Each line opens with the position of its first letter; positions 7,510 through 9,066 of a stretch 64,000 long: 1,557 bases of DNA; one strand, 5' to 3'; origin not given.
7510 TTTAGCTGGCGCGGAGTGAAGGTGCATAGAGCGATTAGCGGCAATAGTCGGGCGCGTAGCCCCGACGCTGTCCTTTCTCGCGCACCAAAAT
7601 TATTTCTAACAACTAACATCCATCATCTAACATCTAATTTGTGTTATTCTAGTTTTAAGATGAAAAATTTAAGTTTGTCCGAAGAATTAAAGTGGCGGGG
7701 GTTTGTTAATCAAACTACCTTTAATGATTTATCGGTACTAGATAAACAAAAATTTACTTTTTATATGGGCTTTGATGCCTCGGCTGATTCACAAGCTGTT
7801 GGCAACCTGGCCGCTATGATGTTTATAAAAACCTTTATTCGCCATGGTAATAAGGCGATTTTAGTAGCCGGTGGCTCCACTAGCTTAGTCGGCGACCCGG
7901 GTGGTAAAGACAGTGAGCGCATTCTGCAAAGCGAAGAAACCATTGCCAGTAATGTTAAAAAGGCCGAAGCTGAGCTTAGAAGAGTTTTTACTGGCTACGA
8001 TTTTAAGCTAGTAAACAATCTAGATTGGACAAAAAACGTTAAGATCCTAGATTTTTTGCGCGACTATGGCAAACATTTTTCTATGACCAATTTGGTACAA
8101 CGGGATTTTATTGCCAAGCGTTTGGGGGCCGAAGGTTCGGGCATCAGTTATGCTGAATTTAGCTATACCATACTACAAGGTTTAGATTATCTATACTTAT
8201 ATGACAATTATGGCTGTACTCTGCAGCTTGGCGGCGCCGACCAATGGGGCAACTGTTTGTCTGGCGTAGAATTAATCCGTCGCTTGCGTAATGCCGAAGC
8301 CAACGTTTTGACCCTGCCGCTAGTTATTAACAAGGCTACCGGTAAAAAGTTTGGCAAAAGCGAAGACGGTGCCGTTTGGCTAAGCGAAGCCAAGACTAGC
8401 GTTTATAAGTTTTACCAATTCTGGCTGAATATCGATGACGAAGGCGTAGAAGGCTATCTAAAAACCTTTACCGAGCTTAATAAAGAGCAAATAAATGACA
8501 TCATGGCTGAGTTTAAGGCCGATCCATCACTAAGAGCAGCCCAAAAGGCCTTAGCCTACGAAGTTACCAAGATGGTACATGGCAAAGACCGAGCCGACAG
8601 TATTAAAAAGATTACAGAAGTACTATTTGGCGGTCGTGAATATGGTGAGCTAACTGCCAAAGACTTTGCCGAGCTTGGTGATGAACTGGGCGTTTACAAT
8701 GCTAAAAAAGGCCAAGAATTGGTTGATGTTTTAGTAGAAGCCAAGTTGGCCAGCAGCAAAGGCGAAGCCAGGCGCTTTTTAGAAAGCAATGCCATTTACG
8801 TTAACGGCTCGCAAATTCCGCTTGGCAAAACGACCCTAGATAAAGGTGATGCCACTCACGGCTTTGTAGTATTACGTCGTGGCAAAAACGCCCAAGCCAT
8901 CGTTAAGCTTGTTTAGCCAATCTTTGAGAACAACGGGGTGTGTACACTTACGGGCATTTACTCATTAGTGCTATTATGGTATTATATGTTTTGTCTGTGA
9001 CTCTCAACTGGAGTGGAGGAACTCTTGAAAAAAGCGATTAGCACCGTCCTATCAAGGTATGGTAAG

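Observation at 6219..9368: Three copies of a 36-bp element made of five TCTAACA-like heptads, each at the 3' edge of a non-core insert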

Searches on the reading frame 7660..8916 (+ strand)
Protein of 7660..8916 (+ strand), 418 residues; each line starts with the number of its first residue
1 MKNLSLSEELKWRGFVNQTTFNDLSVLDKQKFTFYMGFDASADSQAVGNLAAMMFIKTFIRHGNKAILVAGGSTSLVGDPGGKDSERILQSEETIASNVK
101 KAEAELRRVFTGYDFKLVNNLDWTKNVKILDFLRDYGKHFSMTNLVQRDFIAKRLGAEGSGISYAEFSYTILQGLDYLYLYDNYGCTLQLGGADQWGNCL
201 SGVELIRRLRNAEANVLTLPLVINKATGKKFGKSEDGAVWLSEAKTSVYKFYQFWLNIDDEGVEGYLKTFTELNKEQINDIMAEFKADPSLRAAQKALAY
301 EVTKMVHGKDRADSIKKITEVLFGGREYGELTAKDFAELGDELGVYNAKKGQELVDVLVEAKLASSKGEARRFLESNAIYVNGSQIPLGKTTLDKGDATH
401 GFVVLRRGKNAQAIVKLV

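Call 9: search_protein_families(library=pfam, proteins=[window:7660-8916:+], max_evalue=0.01)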
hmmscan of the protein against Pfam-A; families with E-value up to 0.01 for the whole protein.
window:7660-8916:+ (418 aa): 3 families
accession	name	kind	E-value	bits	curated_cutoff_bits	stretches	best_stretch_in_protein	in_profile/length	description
PF00579.31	tRNA-synt_1b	-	8.5e-66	222.7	21.1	1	29-323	3-291/292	tRNA synthetases class I (W and Y)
PF22421.1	SYY_C-terminal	-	1.2e-15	57.6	27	1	346-410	12-78/83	Tyrosine--tRNA ligase SYY-like C-terminal domain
PF01479.30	S4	-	1.2e-05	25.4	22.8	1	354-386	3-35/48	S4 domain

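Call 11: find_related_loci(query=window:7660-8916:+, collection=genome_contigs, flank=10000)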
Query window:7660-8916:+ (418 aa) in genome_contigs; peptide patterns used: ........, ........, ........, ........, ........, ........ (x = any residue, [..] = any of these).
600 stretches matched a pattern (row limit reached: there are more); 582 encode a relative of the query (tblastn E <= 1e-3); the best 80 are kept; 80 distinct loci.
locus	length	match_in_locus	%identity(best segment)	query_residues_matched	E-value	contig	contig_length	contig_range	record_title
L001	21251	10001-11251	67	1-417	0e+0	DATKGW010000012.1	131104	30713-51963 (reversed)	MAG TPA_asm: Patescibacteria group bacterium isolate SMAG_U14561 k141_77616, whole genome shotgun sequence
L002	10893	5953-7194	67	4-417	0e+0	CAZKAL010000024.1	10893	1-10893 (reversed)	MAG TPA_asm: uncultured Candidatus Saccharibacteria bacterium isolate binchicken_co275_58 genome assembly, contig: NODE_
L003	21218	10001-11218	66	4-416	3e-179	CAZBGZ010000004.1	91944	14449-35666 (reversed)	MAG TPA_asm: uncultured Candidatus Saccharibacteria bacterium isolate SRP173033_co1_216 genome assembly, contig: NODE_31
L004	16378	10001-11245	61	3-417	1e-175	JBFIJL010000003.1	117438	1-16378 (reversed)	MAG: Candidatus Saccharimonadales bacterium isolate Mix_sand11.2021.09.Z.84 k141_3529610_length_117438_cov_21.0000, whol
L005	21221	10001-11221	62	4-416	1e-174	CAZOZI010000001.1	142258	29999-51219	MAG TPA_asm: uncultured Candidatus Saccharibacteria bacterium isolate SRP200132_co1_79 genome assembly, contig: NODE_102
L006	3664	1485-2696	64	3-409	1e-179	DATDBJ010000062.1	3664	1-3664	MAG TPA_asm: Candidatus Saccharimonadales bacterium isolate SMAG_U119 k141_2541232, whole genome shotgun sequence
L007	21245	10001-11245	59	1-417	9e-170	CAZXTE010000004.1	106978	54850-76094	MAG TPA_asm: uncultured Candidatus Saccharibacteria bacterium isolate SRP173033_co2_103 genome assembly, contig: NODE_61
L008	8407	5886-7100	61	3-415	4e-167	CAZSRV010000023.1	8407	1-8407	MAG TPA_asm: uncultured Candidatus Saccharibacteria bacterium isolate binchicken_co242_26 genome assembly, contig: NODE_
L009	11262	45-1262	59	1-409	2e-162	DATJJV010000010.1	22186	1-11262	MAG TPA_asm: Candidatus Pristimantibacillus sp. isolate SMAG_U15575 k141_4365264, whole genome shotgun sequence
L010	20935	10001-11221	57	1-409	4e-162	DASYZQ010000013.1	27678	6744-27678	MAG TPA_asm: Candidatus Saccharimonadales bacterium isolate SMAG_U6366 k141_220616, whole genome shotgun sequence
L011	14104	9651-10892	58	3-417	9e-162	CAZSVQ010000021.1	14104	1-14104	MAG TPA_asm: uncultured Candidatus Saccharibacteria bacterium isolate SRP286056_co1_90 genome assembly, contig: NODE_538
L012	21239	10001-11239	58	1-416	4e-161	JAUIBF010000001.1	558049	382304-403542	MAG: bacterium isolate 6_bin.26 NODE_14_length_558049_cov_2.079846, whole genome shotgun sequence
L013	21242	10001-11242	57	4-417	1e-159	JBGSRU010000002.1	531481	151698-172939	MAG: Candidatus Saccharimonadales bacterium isolate JTS-AC366 k141_2960951, whole genome shotgun sequence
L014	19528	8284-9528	56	3-417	2e-157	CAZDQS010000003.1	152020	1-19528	MAG TPA_asm: uncultured Candidatus Saccharibacteria bacterium isolate SRP144015_co1_47 genome assembly, contig: NODE_55_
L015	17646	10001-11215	57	4-409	3e-157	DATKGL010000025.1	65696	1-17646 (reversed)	MAG TPA_asm: Patescibacteria group bacterium isolate SMAG_U14550 k141_14175, whole genome shotgun sequence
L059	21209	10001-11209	50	4-416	5e-133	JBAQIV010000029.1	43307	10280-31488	MAG: Candidatus Saccharimonadales bacterium isolate MFD10512_ilm_asm_bin23 k127_262383, whole genome shotgun sequence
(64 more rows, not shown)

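Call 20: find_homologous_proteins(query=window:7660-8916:+, max_evalue=1e-100)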
Query window:7660-8916:+ (418 aa): 7268 proteins with E <= 1e-100 among 8000 candidates; the best 120 are listed.
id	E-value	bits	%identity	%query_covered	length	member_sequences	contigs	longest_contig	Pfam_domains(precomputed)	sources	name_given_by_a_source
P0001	1.4e-273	925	100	100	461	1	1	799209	PF22421.2,PF00579.32,PF01479.31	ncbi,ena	-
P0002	3.1e-236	802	85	100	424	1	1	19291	PF22421.2,PF00579.32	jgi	jgi:tyrosyl-tRNA synthetase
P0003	1.8e-234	796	84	100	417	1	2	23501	PF22421.2,PF00579.32,PF01479.31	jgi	jgi:tyrosyl-tRNA synthetase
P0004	5.4e-227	772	82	100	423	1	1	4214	PF22421.2,PF00579.32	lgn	-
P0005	1.8e-218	744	79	100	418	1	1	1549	PF22421.2,PF00579.32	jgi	jgi:tyrosyl-tRNA synthetase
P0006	1.3e-203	695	73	99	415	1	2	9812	PF22421.2,PF00579.32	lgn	-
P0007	4.3e-203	693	72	100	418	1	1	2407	PF22421.2,PF00579.32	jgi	jgi:tyrosyl-tRNA synthetase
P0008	5.7e-200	683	72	99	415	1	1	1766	PF22421.2,PF00579.32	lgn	-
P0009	3.5e-195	667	71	100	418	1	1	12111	PF22421.2,PF00579.32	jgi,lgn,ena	-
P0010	4.2e-190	650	69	99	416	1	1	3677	PF22421.2,PF00579.32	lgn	-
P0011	2.3e-189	648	69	99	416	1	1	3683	PF22421.2,PF00579.32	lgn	-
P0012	2.0e-188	645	68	99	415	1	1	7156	PF22421.2,PF00579.32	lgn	-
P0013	4.6e-188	643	67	100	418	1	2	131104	PF22421.2,PF00579.32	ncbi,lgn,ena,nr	ncbi:MAG TPA: tyrosine--tRNA ligase [Patescibacteria group bacterium]|nr:tyrosine--tRNA ligase [Pate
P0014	5.1e-188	643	69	99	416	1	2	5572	PF22421.2,PF00579.32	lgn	-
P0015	1.4e-187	642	66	99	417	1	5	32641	PF22421.2,PF00579.32,PF01479.31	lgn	-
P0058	5.2e-179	614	85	76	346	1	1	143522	PF00579.32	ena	-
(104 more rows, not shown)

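Call 21: find_encoding_contigs(protein=P0002, flank=10000, max_places=3)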
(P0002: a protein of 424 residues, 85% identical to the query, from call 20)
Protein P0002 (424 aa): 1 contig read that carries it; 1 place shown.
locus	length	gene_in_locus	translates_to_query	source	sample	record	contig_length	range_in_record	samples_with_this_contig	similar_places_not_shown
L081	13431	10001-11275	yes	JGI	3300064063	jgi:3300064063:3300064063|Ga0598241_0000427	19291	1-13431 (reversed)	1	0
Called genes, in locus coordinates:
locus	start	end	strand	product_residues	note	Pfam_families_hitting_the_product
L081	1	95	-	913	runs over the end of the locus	PF00912:Transgly, PF00905:Transpeptidase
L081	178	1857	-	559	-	-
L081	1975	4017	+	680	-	PF17191:RecG_wedge, PF01336:tRNA_anti-codon (faint), PF22590:Cas3-like_C_2 (faint), PF04851:ResIII, PF00270:DEAD, PF13604:AAA_30 (faint), PF00271:Helicase_C, PF19833:RecG_dom3_C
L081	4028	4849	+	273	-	-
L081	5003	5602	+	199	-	-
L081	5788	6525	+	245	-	-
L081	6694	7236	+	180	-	PF20803:PaaX_M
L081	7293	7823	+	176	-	PF03602:Cons_hypoth95, PF06325:PrmA (weak), PF05175:MTS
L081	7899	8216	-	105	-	-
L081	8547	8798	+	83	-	-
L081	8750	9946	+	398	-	-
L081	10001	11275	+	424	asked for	PF00579:tRNA-synt_1b, PF22421:SYY_C-terminal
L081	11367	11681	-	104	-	-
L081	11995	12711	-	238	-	PF06790:UPF0259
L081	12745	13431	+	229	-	?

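Call 22: find_encoding_contigs(protein=P0003, flank=10000, max_places=3)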
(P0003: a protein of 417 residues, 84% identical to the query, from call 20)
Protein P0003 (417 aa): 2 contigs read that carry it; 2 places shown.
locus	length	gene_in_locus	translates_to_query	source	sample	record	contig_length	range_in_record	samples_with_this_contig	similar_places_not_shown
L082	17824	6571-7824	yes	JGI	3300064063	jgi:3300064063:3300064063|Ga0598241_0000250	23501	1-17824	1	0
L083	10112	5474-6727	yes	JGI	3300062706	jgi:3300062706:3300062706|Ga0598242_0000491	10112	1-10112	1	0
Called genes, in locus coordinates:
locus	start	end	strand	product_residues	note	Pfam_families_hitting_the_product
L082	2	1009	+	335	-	?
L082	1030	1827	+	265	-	-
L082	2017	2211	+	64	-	-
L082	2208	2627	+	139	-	-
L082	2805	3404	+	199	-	-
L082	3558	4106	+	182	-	PF20803:PaaX_M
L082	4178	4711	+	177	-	PF03602:Cons_hypoth95, PF06325:PrmA, PF05175:MTS (weak)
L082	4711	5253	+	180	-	-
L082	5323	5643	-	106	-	-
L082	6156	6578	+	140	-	-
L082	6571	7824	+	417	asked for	PF00579:tRNA-synt_1b, PF01479:S4 (faint), PF22421:SYY_C-terminal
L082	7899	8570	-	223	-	PF06790:UPF0259, PF25231:DUF7847 (weak)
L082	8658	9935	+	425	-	PF13393:tRNA-synt_His, PF00587:tRNA-synt_2b, PF03129:HGTP_anticodon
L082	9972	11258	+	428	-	PF05697:Trigger_N, PF00254:FKBP_C, PF05698:Trigger_C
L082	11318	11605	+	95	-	-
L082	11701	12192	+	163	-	-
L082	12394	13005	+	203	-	PF00574:CLP_protease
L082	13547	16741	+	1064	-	PF04561:RNA_pol_Rpb2_2, PF04563:RNA_pol_Rpb2_1, PF04565:RNA_pol_Rpb2_3, PF10385:RNA_pol_Rpb2_45, PF00562:RNA_pol_Rpb2_6, PF04560:RNA_pol_Rpb2_7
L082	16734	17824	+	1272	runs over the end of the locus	PF04997:RNA_pol_Rpb1_1, PF00623:RNA_pol_Rpb1_2, PF04983:RNA_pol_Rpb1_3, PF04998:RNA_pol_Rpb1_5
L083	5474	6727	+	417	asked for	PF00579:tRNA-synt_1b, PF01479:S4 (faint), PF22421:SYY_C-terminal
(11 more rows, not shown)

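Call 23: find_encoding_contigs(protein=P0058, flank=10000, max_places=3)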
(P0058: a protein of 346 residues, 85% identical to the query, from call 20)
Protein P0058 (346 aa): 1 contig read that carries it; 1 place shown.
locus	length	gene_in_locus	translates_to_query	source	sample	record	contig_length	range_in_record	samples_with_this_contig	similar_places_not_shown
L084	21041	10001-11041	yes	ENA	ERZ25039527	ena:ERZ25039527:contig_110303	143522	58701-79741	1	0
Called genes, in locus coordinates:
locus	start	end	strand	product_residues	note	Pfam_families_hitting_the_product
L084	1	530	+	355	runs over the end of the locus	PF06745:ATPase (faint), PF13481:AAA_25 (weak), PF13541:ChlI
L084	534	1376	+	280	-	PF01938:TRAM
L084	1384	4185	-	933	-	PF00912:Transgly, PF00905:Transpeptidase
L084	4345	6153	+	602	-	PF17191:RecG_wedge, PF01336:tRNA_anti-codon (faint), PF00270:DEAD, PF04851:ResIII, PF13604:AAA_30 (weak), PF00271:Helicase_C, PF22590:Cas3-like_C_2 (weak)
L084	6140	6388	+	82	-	PF19833:RecG_dom3_C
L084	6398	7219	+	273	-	-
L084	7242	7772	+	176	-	PF03602:Cons_hypoth95, PF05175:MTS (weak), PF01564:Spermine_synth (weak)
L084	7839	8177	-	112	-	-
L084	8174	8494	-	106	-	-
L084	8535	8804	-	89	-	-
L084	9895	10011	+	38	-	-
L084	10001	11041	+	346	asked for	PF00579:tRNA-synt_1b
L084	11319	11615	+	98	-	-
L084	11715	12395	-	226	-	PF06790:UPF0259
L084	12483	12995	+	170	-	PF13393:tRNA-synt_His, PF00587:tRNA-synt_2b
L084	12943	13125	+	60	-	-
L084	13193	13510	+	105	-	PF13393:tRNA-synt_His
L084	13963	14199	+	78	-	PF05697:Trigger_N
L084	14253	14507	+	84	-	PF00254:FKBP_C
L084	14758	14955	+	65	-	PF05698:Trigger_C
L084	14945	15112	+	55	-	-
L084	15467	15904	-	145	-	-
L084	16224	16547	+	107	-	-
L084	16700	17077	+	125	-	-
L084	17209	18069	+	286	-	-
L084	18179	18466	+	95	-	-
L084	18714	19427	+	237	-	-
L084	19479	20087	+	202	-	PF00574:CLP_protease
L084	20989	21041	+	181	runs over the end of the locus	PF04563:RNA_pol_Rpb2_1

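Call 31: find_encoding_contigs(protein=P0004, flank=10000, max_places=2)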
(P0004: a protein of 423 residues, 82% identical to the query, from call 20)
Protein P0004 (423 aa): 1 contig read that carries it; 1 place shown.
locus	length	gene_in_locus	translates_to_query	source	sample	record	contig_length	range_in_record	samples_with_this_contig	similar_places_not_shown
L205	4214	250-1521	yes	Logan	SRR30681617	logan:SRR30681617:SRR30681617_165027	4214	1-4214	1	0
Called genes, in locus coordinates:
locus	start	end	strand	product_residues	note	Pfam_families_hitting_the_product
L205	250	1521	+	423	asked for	PF00579:tRNA-synt_1b, PF22421:SYY_C-terminal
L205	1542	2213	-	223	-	PF06790:UPF0259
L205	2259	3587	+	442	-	PF13393:tRNA-synt_His, PF00587:tRNA-synt_2b, PF03129:HGTP_anticodon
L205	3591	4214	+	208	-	?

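Call 32: find_encoding_contigs(protein=P0006, flank=10000, max_places=2)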
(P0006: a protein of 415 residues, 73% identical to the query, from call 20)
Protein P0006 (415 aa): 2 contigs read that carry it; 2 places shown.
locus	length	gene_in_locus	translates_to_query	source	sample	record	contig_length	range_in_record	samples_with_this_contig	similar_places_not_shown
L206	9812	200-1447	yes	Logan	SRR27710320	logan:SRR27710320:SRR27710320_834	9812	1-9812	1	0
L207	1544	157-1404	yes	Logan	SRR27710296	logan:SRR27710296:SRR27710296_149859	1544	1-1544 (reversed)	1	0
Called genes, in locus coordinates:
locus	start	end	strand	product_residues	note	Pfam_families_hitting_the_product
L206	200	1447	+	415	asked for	PF00579:tRNA-synt_1b, PF22421:SYY_C-terminal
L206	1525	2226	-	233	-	PF06790:UPF0259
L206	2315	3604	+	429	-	PF13393:tRNA-synt_His, PF00587:tRNA-synt_2b, PF03129:HGTP_anticodon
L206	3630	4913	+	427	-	PF05697:Trigger_N, PF00254:FKBP_C, PF05698:Trigger_C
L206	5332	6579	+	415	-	PF01204:Trehalase, PF22422:MGH1-like_GH, PF01204:Trehalase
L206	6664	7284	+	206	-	PF00574:CLP_protease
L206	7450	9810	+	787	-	?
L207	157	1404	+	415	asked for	PF00579:tRNA-synt_1b, PF22421:SYY_C-terminal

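Call 33: find_encoding_contigs(protein=P0009, flank=10000, max_places=2)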
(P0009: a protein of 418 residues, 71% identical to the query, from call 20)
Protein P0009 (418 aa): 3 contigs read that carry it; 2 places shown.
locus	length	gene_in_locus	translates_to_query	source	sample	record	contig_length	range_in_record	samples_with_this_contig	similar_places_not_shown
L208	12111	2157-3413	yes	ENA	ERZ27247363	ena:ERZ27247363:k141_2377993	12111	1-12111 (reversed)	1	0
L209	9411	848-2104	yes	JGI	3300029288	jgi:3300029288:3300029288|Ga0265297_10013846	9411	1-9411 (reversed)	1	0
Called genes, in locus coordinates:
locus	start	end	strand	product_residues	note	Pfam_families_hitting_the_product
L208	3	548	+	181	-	?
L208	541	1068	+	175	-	-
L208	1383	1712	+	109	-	-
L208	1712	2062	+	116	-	-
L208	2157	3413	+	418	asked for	PF00579:tRNA-synt_1b, PF22421:SYY_C-terminal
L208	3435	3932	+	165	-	PF00583:Acetyltransf_1, PF13673:Acetyltransf_10, PF13508:Acetyltransf_7, PF08445:FR47 (weak)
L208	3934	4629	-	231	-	PF24400:DUF7544 (faint), PF25231:DUF7847 (faint), PF06790:UPF0259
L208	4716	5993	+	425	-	PF13393:tRNA-synt_His, PF00587:tRNA-synt_2b, PF03129:HGTP_anticodon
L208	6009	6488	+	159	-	PF01451:LMWPc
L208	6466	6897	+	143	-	PF11969:DcpS_C (weak), PF01230:HIT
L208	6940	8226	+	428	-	PF05697:Trigger_N, PF00254:FKBP_C, PF05698:Trigger_C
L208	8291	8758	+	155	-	-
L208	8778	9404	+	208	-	PF00574:CLP_protease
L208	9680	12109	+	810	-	?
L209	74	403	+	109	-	-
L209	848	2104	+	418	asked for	PF00579:tRNA-synt_1b, PF22421:SYY_C-terminal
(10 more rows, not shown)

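Call 42: search_protein_families(library=pfam, proteins=[L082:2017-2211:+, L082:2208-2627:+, L082:2805-3404:+, L081:5788-6525:+, L081:7899-8216:-, L084:7839-8177:-, L084:8174-8494:-, L084:8535-8804:-, L081:11367-11681:-, L084:11319-11615:+], max_evalue=1)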
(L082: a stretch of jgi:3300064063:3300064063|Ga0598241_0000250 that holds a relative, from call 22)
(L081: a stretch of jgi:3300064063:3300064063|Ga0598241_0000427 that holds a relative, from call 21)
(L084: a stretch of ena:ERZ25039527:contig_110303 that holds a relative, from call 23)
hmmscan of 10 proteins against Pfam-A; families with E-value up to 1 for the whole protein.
L082:2017-2211:+ (64 aa): 0 families

L082:2208-2627:+ (139 aa): 0 families

L082:2805-3404:+ (199 aa): 1 family
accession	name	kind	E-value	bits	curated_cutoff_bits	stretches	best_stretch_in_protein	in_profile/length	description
PF25820.1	DUF7949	-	0.099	13.3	27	1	75-89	9-23/35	Domain of unknown function (DUF7949)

L081:5788-6525:+ (245 aa): 1 family
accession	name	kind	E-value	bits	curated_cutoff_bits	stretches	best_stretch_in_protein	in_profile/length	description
PF10621.14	FpoO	-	0.24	12.1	25.2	1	126-153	52-79/110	F420H2 dehydrogenase subunit FpoO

L081:7899-8216:- (105 aa): 0 families

L084:7839-8177:- (112 aa): 0 families

L084:8174-8494:- (106 aa): 0 families

L084:8535-8804:- (89 aa): 1 family
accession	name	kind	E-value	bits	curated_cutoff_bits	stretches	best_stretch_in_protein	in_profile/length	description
PF24485.1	zf-C2H2_DHX34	-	0.058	13.9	27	1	5-19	3-17/25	DHX34-like, C2H2-type zinc finger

L081:11367-11681:- (104 aa): 2 families
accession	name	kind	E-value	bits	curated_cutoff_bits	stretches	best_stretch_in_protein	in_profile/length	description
PF16899.10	Cyclin_C_2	-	0.16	12.8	27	1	14-66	7-53/99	Cyclin C-terminal domain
PF02340.21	PRRSV_Env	-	0.21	11.9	27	1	47-87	156-197/206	PRRSV putative envelope protein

L084:11319-11615:+ (98 aa): 0 families

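Call 50: find_encoding_contigs(protein=P0005, flank=10000, max_places=2)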
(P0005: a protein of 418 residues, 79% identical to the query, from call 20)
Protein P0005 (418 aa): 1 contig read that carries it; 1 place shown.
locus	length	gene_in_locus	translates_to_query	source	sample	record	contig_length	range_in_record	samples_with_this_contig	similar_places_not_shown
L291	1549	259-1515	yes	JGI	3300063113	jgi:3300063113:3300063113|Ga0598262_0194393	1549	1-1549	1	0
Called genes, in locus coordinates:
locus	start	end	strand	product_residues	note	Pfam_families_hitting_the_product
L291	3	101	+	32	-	?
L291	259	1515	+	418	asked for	PF00579:tRNA-synt_1b, PF22421:SYY_C-terminal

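Call 51: find_encoding_contigs(protein=P0007, flank=10000, max_places=2)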
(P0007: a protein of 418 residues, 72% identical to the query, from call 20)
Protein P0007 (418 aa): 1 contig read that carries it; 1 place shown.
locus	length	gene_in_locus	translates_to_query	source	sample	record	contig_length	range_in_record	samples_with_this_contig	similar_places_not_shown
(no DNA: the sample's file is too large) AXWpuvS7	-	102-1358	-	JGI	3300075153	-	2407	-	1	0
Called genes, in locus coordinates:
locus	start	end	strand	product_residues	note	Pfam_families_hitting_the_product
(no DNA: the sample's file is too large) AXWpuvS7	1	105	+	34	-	?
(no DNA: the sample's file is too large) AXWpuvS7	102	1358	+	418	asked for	PF00579:tRNA-synt_1b, PF22421:SYY_C-terminal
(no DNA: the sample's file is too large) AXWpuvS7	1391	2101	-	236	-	PF06790:UPF0259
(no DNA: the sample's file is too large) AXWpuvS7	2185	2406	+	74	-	?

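Call 63: search_protein_families(library=pfam, proteins=[L059:13428-14252:+, L059:11214-13319:+, L059:6340-7191:+, L059:14249-14791:+, L082:6156-6578:+, L082:3558-4106:+, L081:8750-9946:+], max_evalue=0.01)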
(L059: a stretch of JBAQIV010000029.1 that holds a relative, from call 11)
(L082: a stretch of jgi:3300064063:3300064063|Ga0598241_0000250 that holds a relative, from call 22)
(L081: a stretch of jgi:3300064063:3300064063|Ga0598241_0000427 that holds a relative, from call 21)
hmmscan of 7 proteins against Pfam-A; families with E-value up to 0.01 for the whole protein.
L059:13428-14252:+ (274 aa): 1 family
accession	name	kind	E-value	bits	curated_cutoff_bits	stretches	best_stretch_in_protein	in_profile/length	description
PF00882.24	Zn_dep_PLPC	-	0.0048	17.3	26.8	1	74-184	43-121/167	Zinc dependent phospholipase C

L059:11214-13319:+ (701 aa): 9 families
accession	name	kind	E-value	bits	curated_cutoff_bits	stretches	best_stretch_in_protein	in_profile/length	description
PF17191.10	RecG_wedge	-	1.2e-23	84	23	1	10-164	5-157/162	RecG wedge domain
PF00270.35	DEAD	-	7.2e-22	78.3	26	1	270-420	9-164/167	DEAD/DEAH box helicase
PF00271.37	Helicase_C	-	5.9e-19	68.8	23.5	1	517-596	33-109/110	Helicase conserved C-terminal domain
PF04851.21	ResIII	-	3.6e-08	33.9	22.5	1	257-415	4-162/164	Type III restriction enzyme, res subunit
PF19833.4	RecG_dom3_C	-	1.7e-06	28.4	26.8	1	624-672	2-51/87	ATP-dependent DNA helicase RecG, domain 3, C-terminal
PF22590.2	Cas3-like_C_2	-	2.8e-05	24.8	27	1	513-597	17-105/106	CRISPR-associated nuclease/helicase Cas3, C-terminal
PF01336.31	tRNA_anti-codon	-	0.00012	22.4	27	1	57-130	1-73/75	OB-fold nucleic acid binding domain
PF07517.20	SecA_DEAD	-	0.00062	19.5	24.6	1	286-349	99-162/290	SecA DEAD-like domain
PF13604.12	AAA_30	-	0.0017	18.6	27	1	259-326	4-67/191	AAA domain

L059:6340-7191:+ (283 aa): 3 families
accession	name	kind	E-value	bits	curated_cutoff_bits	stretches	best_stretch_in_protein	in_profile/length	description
PF01938.26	TRAM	-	2.9e-06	27.5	21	1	180-228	4-51/61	TRAM domain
PF18477.7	PIN_9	-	1.2e-05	26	26.3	1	73-166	29-112/116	PIN like domain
PF01850.27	PIN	-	0.00012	23.1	23.6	1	50-158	1-119/120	PIN domain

L059:14249-14791:+ (180 aa): 8 families
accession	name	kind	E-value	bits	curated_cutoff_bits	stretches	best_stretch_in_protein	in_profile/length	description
PF03602.21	Cons_hypoth95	-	1.2e-42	146.1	24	1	3-176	1-181/182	Conserved hypothetical protein 95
PF13847.12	Methyltransf_31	-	2.4e-07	31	27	1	42-150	3-113/145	Methyltransferase domain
PF09445.16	Methyltransf_15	-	9.3e-06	25.7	22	1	45-144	3-104/165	RNA cap guanine-N2 methyltransferase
PF02086.21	MethyltransfD12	-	2.2e-05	24.8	22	1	86-138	147-200/253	D12 class N6 adenine-specific DNA methyltransferase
PF05175.20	MTS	-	9.3e-05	22.6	23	1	40-127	29-112/170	Methyltransferase small domain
PF01555.25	N6_N4_Mtase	-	0.0038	17.6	26.7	0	46-76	185-214/221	DNA methylase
PF06325.19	PrmA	-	0.0074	16.2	22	1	45-147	164-259/296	Ribosomal protein L11 methyltransferase (PrmA)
PF02475.24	TRM5-TYW2_MTfase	-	0.0085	16.5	28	0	44-103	38-98/164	TRM5/TYW2 methyltransferase domain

L082:6156-6578:+ (140 aa): 1 family
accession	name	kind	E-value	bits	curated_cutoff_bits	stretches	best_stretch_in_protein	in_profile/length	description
PF19554.4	DUF6077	-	0.00029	20.2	27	1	52-135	16-94/354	Family of unknown function (DUF6077)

L082:3558-4106:+ (182 aa): 2 families
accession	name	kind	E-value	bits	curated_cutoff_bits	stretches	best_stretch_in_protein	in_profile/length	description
PF20803.2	PaaX_M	-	3.6e-21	75.5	24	1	96-169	2-75/83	PaaX protein central Cas2-like domain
PF09827.14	CRISPR_Cas2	-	5.6e-05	23.7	23.8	1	102-139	2-36/74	CRISPR associated protein Cas2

L081:8750-9946:+ (398 aa): 0 families
